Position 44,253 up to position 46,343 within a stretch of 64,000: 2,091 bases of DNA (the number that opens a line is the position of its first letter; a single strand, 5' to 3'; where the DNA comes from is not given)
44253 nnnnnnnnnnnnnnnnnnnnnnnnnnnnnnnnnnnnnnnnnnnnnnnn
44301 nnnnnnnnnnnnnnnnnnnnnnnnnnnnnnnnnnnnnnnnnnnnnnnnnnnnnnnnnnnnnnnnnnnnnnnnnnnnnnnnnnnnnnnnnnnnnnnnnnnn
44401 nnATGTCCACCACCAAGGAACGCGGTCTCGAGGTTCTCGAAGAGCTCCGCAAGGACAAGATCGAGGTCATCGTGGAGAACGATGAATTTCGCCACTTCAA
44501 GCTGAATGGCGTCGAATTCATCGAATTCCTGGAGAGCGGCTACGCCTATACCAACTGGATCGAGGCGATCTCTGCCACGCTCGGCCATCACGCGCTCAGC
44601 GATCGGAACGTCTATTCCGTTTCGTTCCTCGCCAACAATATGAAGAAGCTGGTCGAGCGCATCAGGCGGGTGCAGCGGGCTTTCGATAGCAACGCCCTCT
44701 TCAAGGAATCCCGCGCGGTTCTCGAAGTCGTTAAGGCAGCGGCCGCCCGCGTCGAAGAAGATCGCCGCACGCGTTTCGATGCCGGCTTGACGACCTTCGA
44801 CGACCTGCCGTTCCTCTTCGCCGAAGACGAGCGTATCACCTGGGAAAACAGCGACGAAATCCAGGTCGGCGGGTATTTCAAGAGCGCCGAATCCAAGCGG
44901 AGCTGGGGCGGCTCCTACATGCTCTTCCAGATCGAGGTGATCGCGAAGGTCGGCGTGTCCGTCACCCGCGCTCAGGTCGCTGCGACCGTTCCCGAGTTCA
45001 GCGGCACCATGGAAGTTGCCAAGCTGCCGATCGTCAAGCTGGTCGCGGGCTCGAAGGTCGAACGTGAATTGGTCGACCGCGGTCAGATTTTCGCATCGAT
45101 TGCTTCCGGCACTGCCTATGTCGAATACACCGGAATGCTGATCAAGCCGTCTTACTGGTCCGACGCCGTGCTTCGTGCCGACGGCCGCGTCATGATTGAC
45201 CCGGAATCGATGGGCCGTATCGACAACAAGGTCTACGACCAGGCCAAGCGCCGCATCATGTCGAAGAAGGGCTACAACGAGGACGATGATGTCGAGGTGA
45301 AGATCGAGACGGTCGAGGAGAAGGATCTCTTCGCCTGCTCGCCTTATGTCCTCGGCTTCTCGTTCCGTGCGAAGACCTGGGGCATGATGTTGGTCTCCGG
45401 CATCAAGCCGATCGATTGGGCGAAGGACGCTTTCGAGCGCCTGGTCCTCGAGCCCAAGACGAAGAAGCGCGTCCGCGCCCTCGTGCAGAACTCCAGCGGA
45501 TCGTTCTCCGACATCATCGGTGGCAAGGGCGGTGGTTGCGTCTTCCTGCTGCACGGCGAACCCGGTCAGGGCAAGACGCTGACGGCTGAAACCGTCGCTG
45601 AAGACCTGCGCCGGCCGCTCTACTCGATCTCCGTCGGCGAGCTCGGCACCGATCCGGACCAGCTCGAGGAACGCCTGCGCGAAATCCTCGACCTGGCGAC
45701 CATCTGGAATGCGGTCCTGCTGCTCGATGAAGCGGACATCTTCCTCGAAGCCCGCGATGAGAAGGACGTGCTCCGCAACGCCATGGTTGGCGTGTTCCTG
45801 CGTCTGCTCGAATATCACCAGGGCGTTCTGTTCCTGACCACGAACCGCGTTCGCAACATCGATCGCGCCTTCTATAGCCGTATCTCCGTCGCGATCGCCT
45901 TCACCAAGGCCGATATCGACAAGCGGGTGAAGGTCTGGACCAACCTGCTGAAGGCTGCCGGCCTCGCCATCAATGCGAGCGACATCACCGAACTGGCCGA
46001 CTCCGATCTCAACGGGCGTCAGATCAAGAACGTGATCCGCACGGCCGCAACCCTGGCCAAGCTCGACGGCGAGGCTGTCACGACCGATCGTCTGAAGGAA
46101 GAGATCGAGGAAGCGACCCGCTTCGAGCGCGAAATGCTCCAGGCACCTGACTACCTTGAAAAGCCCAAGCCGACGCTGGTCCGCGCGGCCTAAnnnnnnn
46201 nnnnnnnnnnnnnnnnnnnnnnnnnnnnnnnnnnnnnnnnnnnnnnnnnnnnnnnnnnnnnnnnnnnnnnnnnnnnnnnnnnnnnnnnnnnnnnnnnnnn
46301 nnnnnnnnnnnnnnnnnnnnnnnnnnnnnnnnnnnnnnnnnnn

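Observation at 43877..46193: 520-nt ORF-free leader with a duplicated upstream element, followed by an AAA+ ATPase inserted between two tail-fibre genes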

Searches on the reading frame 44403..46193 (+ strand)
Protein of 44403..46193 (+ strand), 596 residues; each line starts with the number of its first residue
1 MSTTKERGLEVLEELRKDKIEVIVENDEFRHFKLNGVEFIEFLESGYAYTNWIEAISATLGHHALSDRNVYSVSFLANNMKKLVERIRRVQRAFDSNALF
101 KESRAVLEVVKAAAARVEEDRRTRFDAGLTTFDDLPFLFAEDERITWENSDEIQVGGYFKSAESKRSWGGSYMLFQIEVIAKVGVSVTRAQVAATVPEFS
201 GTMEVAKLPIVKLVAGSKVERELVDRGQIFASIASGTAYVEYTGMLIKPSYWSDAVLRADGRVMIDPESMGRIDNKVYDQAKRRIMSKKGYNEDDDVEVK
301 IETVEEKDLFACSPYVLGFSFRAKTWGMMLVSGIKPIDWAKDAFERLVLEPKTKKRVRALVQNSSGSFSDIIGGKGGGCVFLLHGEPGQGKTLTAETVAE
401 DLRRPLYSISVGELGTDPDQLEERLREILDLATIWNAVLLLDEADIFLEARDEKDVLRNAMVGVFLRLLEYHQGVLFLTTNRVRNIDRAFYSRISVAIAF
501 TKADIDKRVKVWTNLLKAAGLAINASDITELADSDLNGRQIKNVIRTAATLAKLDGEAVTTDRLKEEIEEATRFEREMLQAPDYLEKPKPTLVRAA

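Call 8: search_protein_families(library=pfam, proteins=[window:44403-46193:+], max_evalue=0.01)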
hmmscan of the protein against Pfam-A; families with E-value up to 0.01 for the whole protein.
window:44403-46193:+ (596 aa): 6 families
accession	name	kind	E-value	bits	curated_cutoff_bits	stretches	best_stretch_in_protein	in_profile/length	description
PF00004.35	AAA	-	3.1e-18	66.9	21.2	1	382-500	2-129/131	ATPase family associated with various cellular activities (AAA)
PF22942.1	DUF7025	-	7.8e-06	26.5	27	1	122-211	3-94/100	Domain of unknown function (DUF7025)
PF23232.1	AAA_lid_13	-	0.00017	22.3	27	1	529-564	39-74/105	Fungal AAA+ ATPase lid domain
PF13401.12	AAA_22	-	0.00079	20.2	27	0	381-430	8-59/130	AAA domain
PF13191.12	AAA_16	-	0.0025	18.8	32.6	1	376-452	22-96/167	AAA ATPase domain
PF24883.2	NPHP3_N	-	0.0077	16.9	24.8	0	367-404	11-48/164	Nephrocystin 3, N-terminal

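Call 43: search_protein_families(library=phrogs, proteins=[window:44403-46193:+], max_evalue=0.001)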
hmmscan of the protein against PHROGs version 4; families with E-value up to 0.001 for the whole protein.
window:44403-46193:+ (596 aa): 8 families
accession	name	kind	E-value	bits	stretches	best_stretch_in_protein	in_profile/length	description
phrog_29662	-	other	1.4e-40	140.6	1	288-561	256-533/548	ATP-dependent protease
phrog_3757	-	unknown function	1.7e-29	104.3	1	344-575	92-330/367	-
phrog_10401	-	other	1.1e-20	75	1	378-571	460-657/667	ATPase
phrog_168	-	DNA, RNA and nucleotide metabolism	6.5e-11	43.5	1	367-571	32-235/314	clamp loader of DNA polymerase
phrog_7485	-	unknown function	4e-07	30.3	1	380-494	229-353/430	-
phrog_11838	-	DNA, RNA and nucleotide metabolism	4.7e-05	23.7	1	381-534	43-190/420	clamp loader of DNA polymerase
phrog_8638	-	unknown function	0.00011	22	1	382-486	309-420/568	-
phrog_249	-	moron, auxiliary metabolic gene and host takeover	0.00022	21.7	1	364-436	111-183/380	porphyrin biosynthesis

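Call 44: find_homologous_proteins(query=window:44403-46193:+, max_evalue=0.00001)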
Query window:44403-46193:+ (596 aa): 3293 proteins with E <= 0.00001 among 8000 candidates; the best 120 are listed.
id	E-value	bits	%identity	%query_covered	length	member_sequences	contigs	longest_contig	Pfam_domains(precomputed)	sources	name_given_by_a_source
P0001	0.0e+0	1077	81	99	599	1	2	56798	PF00004.36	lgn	-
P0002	0.0e+0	1076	81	100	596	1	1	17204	PF00004.36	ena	-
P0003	0.0e+0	1064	79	100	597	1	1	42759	PF22942.2,PF00004.36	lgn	-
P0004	0.0e+0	1055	79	99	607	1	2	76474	PF00004.36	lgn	-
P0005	0.0e+0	1053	79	99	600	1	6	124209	PF22942.2,PF00004.36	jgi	jgi:hypothetical protein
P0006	2.1e-298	1009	75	99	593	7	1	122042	PF00004.36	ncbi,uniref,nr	ncbi:AAA family ATPase [Rhizobium leguminosarum bv. viciae]|uniref:ATP-binding protein n=1 Tax=Rhizo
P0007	1.1e-293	993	76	99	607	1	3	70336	PF00004.36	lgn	-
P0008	5.9e-291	984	74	100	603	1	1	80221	PF22942.2,PF00004.36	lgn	-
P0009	1.7e-289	979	75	98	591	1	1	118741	PF22942.2,PF00004.36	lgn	-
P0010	6.0e-287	971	74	98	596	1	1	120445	PF00004.36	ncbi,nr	ncbi:ATPase domain-containing protein [Rhizobium phage RHph_X66]|nr:ATPase domain-containing protein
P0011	1.9e-283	959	71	100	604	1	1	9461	PF00004.36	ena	-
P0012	3.2e-282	955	72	100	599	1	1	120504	PF22942.2,PF00004.36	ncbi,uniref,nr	ncbi:ATPase family associated with various cellular activities (AAA) [Rhizobium sp. AN5]|uniref:ATP-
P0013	6.6e-282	954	73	97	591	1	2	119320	PF00004.36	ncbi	-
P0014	9.7e-282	954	72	100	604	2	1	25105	PF00004.36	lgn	-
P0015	2.0e-281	953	72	97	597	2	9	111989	PF22942.2,PF00004.36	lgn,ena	-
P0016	2.6e-280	949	72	100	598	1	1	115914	PF22942.2,PF00004.36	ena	-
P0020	1.7e-151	524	50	87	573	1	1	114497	PF22942.2,PF00004.36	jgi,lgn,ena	-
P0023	2.4e-142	494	46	86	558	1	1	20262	PF22942.2,PF00004.36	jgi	jgi:hypothetical protein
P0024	1.2e-141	491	44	94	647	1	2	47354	PF22942.2,PF00004.36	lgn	-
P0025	2.2e-141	490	48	88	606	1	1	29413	PF22942.2,PF00004.36,PF07728.21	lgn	-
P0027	3.1e-138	480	45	91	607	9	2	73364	PF22942.2,PF00004.36,PF07728.21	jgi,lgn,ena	-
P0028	5.5e-138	479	43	94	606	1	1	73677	PF22942.2,PF00004.36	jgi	-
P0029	1.1e-136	475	43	97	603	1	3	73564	PF22942.2,PF00004.36,PF07728.21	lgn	-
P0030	1.6e-136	474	50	77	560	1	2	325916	PF22942.2,PF00004.36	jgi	jgi:DNA polymerase III delta prime subunit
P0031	2.3e-136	474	45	93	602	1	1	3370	PF22942.2,PF00004.36,PF07728.21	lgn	-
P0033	4.5e-136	473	45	87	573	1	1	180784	PF22942.2,PF00004.36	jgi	jgi:hypothetical protein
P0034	8.9e-136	472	48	82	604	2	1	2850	PF22942.2,PF00004.36,PF07728.21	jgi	jgi:hypothetical protein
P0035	2.5e-135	470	46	92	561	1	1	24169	PF22942.2,PF00004.36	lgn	-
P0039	8.0e-134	465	50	79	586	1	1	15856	PF22942.2,PF00004.36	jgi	jgi:ATPase family associated with various cellular activities (AAA)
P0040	9.2e-134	465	46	88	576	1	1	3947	PF22942.2,PF00004.36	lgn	-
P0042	2.6e-133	464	46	88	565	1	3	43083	PF22942.2,PF00004.36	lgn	-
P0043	4.4e-133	463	48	81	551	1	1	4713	PF22942.2,PF00004.36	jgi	jgi:hypothetical protein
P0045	4.8e-133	463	42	94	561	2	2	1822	PF22942.2,PF00004.36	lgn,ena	-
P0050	2.8e-131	457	48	78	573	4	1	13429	PF22942.2,PF00004.36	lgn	-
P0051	6.9e-131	456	43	92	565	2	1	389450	PF22942.2,PF00004.36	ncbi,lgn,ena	-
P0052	2.1e-130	454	44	88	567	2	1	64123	PF22942.2,PF00004.36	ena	-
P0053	2.7e-130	454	44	88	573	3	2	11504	PF22942.2,PF00004.36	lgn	-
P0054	2.9e-130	454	44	88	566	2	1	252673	PF22942.2,PF00004.36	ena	-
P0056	1.5e-129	451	45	88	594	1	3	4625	PF22942.2,PF00004.36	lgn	-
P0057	2.3e-129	451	44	87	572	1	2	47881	PF22942.2,PF00004.36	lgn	-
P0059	2.8e-129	450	44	87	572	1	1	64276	PF22942.2,PF00004.36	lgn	-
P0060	3.2e-129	450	44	88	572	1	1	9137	PF22942.2,PF00004.36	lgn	-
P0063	4.3e-129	450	46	85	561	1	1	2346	PF22942.2,PF00004.36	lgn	-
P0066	8.2e-129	449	45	88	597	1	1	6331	PF22942.2,PF00004.36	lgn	-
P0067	8.3e-129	449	49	77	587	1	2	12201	PF22942.2,PF00004.36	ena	-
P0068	1.1e-128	448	43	91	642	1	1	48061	PF22942.2,PF00004.36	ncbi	-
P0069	1.1e-128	448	44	88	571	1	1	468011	PF22942.2,PF00004.36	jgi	jgi:hypothetical protein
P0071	1.5e-128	448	47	80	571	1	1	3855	PF22942.2,PF00004.36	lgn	-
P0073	1.8e-128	448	44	92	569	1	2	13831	PF22942.2,PF00004.36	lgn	-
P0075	2.7e-128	447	49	76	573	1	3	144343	PF22942.2,PF00004.36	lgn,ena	-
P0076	3.0e-128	447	43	94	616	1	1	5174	PF22942.2,PF00004.36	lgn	-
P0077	5.6e-128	446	48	77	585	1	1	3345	PF22942.2,PF00004.36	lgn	-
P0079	1.3e-127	445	44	87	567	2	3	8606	PF22942.2,PF00004.36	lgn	-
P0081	2.4e-127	444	49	83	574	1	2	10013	PF22942.2,PF00004.36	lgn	-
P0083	4.2e-127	443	44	88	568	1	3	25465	PF22942.2,PF00004.36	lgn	-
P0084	6.5e-127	443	46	88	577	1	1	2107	PF22942.2,PF00004.36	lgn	-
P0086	1.4e-126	442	43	91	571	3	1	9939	PF22942.2,PF00004.36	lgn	-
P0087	2.0e-126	441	45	88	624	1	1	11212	PF22942.2,PF00004.36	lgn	-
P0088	7.1e-126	439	42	90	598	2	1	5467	PF22942.2,PF00004.36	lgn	-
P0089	7.2e-126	439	49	76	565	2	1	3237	PF22942.2,PF00004.36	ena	-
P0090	1.0e-125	439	43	88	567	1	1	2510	PF22942.2,PF00004.36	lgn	-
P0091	1.6e-125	438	44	87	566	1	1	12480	PF22942.2,PF00004.36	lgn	-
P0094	2.1e-125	438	47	75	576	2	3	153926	PF22942.2,PF00004.36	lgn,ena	-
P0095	2.8e-125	437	47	78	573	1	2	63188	PF22942.2,PF00004.36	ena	-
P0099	5.4e-124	433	41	93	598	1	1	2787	PF22942.2,PF00004.36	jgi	jgi:hypothetical protein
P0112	1.3e-122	428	45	80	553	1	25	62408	PF22942.2,PF00004.36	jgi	jgi:hypothetical protein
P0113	2.1e-122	428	44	82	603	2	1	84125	PF22942.2,PF00004.36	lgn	-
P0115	9.5e-122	426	46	78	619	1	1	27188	PF22942.2,PF00004.36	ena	-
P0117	1.8e-121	425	47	79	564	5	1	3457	PF22942.2,PF00004.36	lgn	-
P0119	4.9e-121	423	45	79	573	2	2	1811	PF22942.2,PF00004.36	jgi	-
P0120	5.0e-121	423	48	76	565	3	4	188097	PF22942.2,PF00004.36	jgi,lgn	jgi:hypothetical protein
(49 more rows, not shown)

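Call 45: search_protein_families(library=padloc, proteins=[window:44403-46193:+], max_evalue=0.01)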
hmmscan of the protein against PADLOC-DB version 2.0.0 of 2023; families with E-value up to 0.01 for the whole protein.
window:44403-46193:+ (596 aa): 7 families
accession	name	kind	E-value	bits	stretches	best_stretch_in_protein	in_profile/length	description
PDLC02196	IetA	-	7.2e-16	56.6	1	343-571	87-321/374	-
PDLC02195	IetA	-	3.7e-11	41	1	381-557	140-321/395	-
PDLC00914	TRIP13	-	1.2e-10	39.3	1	381-533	74-246/302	TRIP13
PDLC04232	IetA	-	1.8e-10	38.7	1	342-523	80-266/330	-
PDLC04231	IetA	-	1.8e-08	32.5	1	381-506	120-250/262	-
PDLC00915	TRIP13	-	4.3e-06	24.4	1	380-574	65-294/302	TRIP13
PDLC03838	DolB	-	0.0012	16.2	0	484-544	286-346/375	-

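Call 46: search_protein_families(library=ncbifam, proteins=[window:44403-46193:+], max_evalue=0.01)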
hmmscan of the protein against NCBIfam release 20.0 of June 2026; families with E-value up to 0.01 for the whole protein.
window:44403-46193:+ (596 aa): 7 families
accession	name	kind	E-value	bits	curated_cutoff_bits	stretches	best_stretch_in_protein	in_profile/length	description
NF042959.1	IteA_antiphage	equivalog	2.2e-15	56.7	510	1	345-562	92-314/367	anti-phage ATPase IteA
TIGR01243.1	CDC48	subfamily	1.3e-05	23.7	802.65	1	382-549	491-669/733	CDC48 family AAA ATPase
NF047748.1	PrtsmActNtasePan1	equivalog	0.00035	19.7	750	1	380-566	184-384/405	proteasome-activating nucleotidase Pan1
NF003229.0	PRK04195.1-5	equivalog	0.00055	18.8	280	1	381-535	47-197/413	replication factor C large subunit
NF003069.1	PRK03992.1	subfamily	0.002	17.3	500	1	381-569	168-370/379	proteasome-activating nucleotidase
TIGR01241.2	FtsH_fam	equivalog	0.0063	15.3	600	1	382-411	199-228/598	ATP-dependent zinc metalloprotease FtsH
TIGR00763.1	lon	equivalog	0.007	14.9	608.05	0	377-414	352-389/795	endopeptidase La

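Call 58: find_encoding_contigs(protein=P0051, flank=6000, max_places=2)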
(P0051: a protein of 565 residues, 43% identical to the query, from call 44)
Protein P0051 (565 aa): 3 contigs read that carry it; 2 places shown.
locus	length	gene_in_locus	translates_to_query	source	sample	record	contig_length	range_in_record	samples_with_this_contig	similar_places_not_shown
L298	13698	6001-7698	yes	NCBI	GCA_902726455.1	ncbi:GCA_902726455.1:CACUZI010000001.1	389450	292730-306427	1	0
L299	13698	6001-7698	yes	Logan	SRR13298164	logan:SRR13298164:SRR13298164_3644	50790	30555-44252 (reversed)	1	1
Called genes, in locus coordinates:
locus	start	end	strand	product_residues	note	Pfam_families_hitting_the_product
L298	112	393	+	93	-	-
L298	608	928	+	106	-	-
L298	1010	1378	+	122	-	-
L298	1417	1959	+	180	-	PF00782:DSPc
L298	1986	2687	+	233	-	-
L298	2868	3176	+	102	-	-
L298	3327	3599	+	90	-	-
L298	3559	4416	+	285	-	-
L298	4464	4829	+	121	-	-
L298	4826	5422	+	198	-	PF13532:2OG-FeII_Oxy_2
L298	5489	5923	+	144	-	-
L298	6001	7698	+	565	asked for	PF22942:DUF7025 (weak), PF00004:AAA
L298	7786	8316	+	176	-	-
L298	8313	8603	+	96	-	-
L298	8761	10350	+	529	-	PF04851:ResIII, PF00270:DEAD, PF18766:SWI2_SNF2, PF00271:Helicase_C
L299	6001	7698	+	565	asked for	PF22942:DUF7025 (weak), PF00004:AAA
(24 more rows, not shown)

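Call 59: find_encoding_contigs(protein=P0069, flank=6000, max_places=2)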
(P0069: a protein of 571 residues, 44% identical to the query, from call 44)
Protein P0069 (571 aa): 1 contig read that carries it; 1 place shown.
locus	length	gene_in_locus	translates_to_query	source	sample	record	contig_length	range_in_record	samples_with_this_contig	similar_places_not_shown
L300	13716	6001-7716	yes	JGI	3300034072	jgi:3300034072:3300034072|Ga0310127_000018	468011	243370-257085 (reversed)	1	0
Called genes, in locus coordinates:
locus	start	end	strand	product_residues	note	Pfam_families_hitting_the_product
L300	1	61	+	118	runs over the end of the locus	PF04120:Iron_permease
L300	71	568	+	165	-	PF00293:NUDIX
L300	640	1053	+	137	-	PF27402:Y4mA_C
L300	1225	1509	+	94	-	-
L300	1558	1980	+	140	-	-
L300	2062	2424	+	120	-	-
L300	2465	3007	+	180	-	PF00782:DSPc, PF00102:Y_phosphatase (weak)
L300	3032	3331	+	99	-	-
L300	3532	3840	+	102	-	-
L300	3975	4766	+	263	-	-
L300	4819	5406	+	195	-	PF13532:2OG-FeII_Oxy_2 (weak)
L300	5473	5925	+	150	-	-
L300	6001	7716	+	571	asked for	PF22942:DUF7025 (weak), PF00004:AAA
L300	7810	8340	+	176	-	-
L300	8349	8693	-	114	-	-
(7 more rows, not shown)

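Call 60: find_encoding_contigs(protein=P0020, flank=6000, max_places=2)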
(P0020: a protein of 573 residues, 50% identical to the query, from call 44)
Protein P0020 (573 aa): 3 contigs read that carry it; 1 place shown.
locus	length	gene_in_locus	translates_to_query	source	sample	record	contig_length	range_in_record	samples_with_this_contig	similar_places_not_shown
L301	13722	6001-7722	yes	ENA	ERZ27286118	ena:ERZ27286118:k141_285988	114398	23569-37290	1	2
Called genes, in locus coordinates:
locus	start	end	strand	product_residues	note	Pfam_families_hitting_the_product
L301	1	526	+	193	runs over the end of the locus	-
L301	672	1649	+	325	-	PF08804:gp32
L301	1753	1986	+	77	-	-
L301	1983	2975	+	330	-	PF02739:5_3_exonuc_N, PF01367:5_3_exonuc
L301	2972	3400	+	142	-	-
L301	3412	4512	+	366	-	PF00154:RecA_N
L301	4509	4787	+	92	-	-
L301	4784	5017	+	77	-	-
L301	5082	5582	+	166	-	PF04266:ASCH (weak)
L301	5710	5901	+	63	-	-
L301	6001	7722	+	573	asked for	PF22942:DUF7025 (weak), PF00004:AAA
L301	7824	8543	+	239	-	-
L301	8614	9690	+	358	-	PF00149:Metallophos (weak)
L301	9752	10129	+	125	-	-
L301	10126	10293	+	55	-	-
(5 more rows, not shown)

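Call 61: search_solved_structures(query=window:44403-46193:+, max_evalue=0.00001)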
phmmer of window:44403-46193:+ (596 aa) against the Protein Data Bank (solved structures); distinct sequences matched with E-value up to 0.00001: 56.
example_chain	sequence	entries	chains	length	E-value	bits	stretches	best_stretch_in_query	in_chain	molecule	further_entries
5vc7_A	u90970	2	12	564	1.1e-09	40.7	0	382-490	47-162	VCP-like ATPase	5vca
5g4g_A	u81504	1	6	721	2.5e-09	39.6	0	382-490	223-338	VCP-LIKE ATPASE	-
5g4f_A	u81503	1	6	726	2.5e-09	39.5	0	382-490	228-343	VCP-LIKE ATPASE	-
5w0t_A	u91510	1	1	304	3.8e-08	35.6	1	381-551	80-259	Protein MSP1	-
7wd3_A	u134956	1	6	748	3.9e-08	35.6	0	352-542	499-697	ATPase family gene 2 protein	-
7nku_A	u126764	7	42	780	4.5e-08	35.4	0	352-542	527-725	ATPase family gene 2 protein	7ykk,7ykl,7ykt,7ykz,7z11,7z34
9kmd_A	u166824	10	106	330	1.1e-07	34.1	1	381-551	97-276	Outer mitochondrial transmembrane helix translocase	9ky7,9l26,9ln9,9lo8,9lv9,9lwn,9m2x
9l3m_A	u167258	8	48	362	1.5e-07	33.7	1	381-551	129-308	Outer mitochondrial transmembrane helix translocase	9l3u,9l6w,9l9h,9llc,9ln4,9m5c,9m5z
7wbb_A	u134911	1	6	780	3e-07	32.7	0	352-542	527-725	AFG2 isoform 1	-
5c18_A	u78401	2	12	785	3.9e-07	32.3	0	381-579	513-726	Transitional endoplasmic reticulum ATPase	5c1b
9bji_A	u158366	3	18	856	5.8e-07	31.7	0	381-459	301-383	Nuclear valosin-containing protein-like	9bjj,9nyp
7t3i_A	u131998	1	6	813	6.8e-07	31.5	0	380-518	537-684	Rix7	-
7swl_A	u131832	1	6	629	8.5e-07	31.2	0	380-518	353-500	Rix7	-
7wub_D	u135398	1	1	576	9.4e-07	31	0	381-490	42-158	Transitional endoplasmic reticulum ATPase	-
6oaa_B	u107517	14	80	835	1e-06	31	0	381-490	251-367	Cell division control protein 48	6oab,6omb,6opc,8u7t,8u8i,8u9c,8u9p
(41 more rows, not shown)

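Call 78: predict_structure(alignment_id=A7)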
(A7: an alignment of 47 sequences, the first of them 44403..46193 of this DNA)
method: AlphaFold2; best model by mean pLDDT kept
length: 596 residues; sequences in the alignment: 47
mean_pLDDT: 85.0   pTM: 0.74
mean pLDDT of the five models: 85.0, 83.8, 83.2, 82.1, 82.0
residues with pLDDT >= 90: 253; 70-90: 282; 50-70: 49; < 50: 12
segments of 3 or more residues with pLDDT < 50: 1-7
pLDDT, mean of each block of 10 residues (from residue 1): 45 60 89 87 90 88 82 88 90 91 93 90 93 91 93 93 84 92 89 91 92 95 96 90 94 90 93 89 76 60 92 95 93 93 85 87 67 65 85 89 90 84 87 87 79 79 83 86 73 84 86 89 91 87 90 91 90 77 58 54
secondary structure, 60 per line:
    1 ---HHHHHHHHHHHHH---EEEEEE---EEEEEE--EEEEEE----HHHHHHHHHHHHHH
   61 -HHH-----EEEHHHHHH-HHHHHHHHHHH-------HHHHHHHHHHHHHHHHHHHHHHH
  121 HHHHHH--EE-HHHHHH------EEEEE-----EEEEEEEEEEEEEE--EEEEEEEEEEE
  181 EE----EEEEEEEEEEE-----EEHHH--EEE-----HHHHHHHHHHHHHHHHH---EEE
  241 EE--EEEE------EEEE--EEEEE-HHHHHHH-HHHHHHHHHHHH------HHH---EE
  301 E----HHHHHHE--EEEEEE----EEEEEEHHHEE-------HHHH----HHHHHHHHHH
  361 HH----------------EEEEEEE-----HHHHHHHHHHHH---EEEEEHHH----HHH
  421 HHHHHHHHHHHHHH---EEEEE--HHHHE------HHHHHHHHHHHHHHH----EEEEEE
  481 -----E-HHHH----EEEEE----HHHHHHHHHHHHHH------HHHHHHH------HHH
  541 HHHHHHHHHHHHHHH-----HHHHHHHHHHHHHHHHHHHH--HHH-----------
elements in order: H4-16 E20-25 E29-34 E37-42 H47-60 E70-72 H73-78 H80-90 H98-126 H132-137 E144-148 E154-167 E170-182 E187-197 E210-212 H218-234 E238-242 E245-248 E255-258 E261-265 H267-273 H275-286 E299-301 H306-311 E315-320 E325-330 H343-346 H351-362 E379-385 H391-402 E406-410 H418-434 E438-442 H445-448 H456-470 E475-480 H488-491 E496-500 H505-518 H525-531 H538-555 H561-580
